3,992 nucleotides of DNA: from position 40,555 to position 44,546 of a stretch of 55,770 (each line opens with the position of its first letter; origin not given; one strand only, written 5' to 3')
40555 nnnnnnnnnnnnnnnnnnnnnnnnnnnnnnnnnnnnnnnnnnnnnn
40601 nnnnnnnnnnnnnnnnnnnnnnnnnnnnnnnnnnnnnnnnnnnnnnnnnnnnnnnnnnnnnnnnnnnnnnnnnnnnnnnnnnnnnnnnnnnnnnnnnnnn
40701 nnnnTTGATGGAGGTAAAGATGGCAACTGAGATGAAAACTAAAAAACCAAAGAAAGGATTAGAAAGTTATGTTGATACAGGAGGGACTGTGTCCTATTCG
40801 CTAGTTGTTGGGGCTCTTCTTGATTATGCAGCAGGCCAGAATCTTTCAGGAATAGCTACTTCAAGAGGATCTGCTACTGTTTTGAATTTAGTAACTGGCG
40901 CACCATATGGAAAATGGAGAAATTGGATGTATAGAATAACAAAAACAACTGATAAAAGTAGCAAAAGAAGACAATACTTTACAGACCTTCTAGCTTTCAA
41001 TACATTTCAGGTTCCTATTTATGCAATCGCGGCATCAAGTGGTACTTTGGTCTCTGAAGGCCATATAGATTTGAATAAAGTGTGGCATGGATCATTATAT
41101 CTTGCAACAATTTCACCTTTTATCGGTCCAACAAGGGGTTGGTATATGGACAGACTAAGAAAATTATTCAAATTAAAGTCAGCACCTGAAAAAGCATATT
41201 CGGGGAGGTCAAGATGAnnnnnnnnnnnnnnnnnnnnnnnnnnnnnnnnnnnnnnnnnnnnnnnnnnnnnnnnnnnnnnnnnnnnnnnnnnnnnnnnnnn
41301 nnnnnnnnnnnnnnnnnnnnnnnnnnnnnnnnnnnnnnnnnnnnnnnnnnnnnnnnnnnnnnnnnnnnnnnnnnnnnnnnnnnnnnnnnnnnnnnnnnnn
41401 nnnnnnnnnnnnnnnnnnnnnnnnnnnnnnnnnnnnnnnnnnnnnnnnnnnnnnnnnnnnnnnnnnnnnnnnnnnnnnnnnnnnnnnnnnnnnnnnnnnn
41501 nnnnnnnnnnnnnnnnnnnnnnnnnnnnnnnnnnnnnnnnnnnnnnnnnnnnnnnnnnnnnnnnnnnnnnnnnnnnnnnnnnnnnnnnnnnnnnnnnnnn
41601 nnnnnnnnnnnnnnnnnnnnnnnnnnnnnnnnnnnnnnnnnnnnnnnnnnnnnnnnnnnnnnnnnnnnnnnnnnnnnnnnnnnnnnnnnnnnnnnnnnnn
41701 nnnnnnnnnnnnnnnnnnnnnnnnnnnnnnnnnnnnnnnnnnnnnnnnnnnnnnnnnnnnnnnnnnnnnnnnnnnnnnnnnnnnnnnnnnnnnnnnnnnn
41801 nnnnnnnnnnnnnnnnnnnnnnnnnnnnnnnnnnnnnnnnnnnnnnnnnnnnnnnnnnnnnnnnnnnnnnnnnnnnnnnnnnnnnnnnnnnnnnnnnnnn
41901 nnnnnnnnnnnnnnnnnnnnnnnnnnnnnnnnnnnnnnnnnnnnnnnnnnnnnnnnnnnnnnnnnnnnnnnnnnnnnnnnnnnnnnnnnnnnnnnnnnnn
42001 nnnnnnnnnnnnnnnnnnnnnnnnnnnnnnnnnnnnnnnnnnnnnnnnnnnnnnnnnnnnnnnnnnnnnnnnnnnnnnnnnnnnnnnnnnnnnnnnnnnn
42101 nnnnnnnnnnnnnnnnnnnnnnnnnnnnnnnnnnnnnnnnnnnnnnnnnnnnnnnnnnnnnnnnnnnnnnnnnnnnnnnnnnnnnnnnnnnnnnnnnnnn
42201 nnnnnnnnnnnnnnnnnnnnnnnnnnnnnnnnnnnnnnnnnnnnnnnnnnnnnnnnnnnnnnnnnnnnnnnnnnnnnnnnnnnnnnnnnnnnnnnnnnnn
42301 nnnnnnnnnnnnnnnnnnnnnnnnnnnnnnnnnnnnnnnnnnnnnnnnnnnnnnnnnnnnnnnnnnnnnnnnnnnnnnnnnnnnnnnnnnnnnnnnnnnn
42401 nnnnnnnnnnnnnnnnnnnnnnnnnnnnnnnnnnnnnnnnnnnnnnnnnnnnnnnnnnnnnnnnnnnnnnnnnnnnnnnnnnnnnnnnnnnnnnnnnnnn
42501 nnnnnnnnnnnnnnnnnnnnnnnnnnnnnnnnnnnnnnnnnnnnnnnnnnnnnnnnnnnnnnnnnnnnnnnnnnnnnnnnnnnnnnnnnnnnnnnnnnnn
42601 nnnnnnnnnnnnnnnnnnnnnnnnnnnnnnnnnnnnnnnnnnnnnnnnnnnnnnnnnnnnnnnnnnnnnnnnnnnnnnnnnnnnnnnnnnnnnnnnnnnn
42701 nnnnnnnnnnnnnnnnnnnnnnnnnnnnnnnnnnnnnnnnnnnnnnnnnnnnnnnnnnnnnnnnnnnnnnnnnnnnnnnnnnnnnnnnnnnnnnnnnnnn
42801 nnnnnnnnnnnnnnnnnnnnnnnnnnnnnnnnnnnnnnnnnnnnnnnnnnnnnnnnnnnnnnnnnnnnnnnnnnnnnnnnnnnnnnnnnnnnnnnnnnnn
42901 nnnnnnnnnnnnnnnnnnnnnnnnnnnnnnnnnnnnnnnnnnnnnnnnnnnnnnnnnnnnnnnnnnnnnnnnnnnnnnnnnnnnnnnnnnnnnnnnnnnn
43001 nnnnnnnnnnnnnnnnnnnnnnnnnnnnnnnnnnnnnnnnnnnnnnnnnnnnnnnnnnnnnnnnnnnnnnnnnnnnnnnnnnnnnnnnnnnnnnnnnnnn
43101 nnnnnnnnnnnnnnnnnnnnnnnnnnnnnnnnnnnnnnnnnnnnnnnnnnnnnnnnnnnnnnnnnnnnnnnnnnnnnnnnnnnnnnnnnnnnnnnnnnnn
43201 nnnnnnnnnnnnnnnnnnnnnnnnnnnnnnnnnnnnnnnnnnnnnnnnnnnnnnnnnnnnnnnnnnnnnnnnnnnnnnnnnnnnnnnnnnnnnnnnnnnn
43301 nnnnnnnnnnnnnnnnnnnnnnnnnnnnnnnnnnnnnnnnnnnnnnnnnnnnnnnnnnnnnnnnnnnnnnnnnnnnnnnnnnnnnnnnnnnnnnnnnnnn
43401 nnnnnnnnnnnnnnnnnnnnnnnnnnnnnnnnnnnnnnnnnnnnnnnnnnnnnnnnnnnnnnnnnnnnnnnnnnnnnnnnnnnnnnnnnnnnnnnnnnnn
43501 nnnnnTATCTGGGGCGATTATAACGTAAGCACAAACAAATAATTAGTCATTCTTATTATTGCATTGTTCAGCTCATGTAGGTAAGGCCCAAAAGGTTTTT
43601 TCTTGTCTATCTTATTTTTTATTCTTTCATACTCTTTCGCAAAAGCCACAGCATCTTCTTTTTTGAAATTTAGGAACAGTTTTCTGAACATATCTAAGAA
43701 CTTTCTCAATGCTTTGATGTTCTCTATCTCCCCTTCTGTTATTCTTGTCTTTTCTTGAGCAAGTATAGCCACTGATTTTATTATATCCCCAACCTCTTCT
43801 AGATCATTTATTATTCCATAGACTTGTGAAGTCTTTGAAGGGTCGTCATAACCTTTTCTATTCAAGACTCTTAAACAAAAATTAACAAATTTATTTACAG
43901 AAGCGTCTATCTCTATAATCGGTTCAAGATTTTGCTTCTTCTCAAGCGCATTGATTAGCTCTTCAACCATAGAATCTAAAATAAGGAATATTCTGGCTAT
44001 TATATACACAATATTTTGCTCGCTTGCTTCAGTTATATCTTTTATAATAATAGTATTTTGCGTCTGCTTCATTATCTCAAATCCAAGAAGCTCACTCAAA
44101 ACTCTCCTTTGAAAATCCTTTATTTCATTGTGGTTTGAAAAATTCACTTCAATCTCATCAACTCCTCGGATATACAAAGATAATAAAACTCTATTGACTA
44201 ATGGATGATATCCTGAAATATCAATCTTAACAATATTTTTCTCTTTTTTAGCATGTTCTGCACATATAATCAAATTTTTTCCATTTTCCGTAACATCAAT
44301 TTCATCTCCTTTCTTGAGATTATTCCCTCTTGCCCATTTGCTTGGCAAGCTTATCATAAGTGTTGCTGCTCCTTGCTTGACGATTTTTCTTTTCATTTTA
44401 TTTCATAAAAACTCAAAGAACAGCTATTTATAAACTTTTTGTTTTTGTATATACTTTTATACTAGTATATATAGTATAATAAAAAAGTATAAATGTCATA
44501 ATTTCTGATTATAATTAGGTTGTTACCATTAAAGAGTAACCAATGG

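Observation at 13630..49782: Family of at least five intergenic two-level hairpins with a conserved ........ core and covarying stems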

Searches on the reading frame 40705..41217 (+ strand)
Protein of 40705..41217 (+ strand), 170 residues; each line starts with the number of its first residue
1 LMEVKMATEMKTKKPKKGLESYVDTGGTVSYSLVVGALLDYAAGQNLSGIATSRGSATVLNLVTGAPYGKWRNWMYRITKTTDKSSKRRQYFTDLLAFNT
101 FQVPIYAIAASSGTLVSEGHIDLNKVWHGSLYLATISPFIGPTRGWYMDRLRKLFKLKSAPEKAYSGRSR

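Call 61: search_protein_families(library=pfam, proteins=[window:40705-41217:+], max_evalue=0.001)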
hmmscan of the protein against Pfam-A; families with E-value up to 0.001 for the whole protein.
window:40705-41217:+ (170 aa): 1 family
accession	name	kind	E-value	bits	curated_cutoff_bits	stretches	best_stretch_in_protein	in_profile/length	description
PF06610.18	AlaE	-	2.9e-16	60.3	25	1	22-157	10-140/141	L-alanine exporter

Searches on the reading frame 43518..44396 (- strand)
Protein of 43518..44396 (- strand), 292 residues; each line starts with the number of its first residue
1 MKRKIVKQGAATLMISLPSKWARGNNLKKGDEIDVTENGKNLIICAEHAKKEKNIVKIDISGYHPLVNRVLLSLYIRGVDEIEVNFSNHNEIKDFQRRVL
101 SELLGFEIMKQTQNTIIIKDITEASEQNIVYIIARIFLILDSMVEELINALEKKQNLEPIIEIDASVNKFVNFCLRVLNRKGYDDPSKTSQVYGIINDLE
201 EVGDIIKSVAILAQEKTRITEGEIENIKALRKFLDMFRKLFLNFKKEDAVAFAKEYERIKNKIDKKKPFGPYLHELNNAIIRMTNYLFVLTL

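Call 62: search_protein_families(library=pfam, proteins=[window:43518-44396:-], max_evalue=0.001)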
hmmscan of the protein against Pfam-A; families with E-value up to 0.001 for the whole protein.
window:43518-44396:- (292 aa): 2 families
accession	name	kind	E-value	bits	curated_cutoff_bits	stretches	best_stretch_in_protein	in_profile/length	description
PF04014.23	MazE_antitoxin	-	7.8e-08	32.6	24.7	1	10-45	5-41/48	Antidote-toxin recognition MazE, bacterial antitoxin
PF01895.24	PhoU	-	1.4e-05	25.8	23.5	1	134-210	2-86/89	PhoU domain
